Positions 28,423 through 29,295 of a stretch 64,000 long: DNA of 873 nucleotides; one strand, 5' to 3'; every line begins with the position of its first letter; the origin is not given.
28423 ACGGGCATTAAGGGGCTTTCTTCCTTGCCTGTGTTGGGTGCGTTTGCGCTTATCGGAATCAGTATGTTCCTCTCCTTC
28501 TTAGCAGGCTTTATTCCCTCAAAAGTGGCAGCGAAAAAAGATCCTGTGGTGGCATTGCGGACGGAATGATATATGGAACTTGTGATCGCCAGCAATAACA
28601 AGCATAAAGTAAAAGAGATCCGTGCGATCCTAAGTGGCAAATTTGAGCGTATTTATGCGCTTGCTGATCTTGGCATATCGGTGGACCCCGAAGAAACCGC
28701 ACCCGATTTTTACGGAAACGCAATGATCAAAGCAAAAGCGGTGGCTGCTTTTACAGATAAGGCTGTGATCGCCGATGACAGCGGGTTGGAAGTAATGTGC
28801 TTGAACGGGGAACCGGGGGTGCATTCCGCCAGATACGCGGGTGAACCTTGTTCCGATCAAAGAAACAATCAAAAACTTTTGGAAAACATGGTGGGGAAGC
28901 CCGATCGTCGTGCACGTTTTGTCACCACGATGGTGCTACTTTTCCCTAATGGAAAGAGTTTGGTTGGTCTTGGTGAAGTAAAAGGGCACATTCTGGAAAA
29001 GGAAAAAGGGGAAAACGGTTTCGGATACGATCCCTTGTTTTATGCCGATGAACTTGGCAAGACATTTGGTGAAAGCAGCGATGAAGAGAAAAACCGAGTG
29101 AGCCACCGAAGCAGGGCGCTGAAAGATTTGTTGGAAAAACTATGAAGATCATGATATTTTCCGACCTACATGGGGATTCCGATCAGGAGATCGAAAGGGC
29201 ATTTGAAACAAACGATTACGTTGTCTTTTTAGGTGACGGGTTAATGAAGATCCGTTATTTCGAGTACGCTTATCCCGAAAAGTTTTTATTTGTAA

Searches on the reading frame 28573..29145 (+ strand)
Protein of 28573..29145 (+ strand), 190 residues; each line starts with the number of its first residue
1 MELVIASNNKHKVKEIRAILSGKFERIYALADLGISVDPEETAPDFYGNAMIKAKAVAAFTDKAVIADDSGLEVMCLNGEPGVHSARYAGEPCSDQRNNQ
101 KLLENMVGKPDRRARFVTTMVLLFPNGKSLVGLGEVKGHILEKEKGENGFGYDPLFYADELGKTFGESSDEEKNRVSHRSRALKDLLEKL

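Call 13: search_protein_families(library=pfam, proteins=[window:28573-29145:+])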
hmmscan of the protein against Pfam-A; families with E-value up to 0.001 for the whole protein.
window:28573-29145:+ (190 aa): 1 family
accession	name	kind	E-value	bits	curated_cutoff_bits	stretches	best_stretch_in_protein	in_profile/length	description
PF01725.21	Ham1p_like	-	1.3e-63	214.7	22.5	1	3-188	1-185/186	Ham1 family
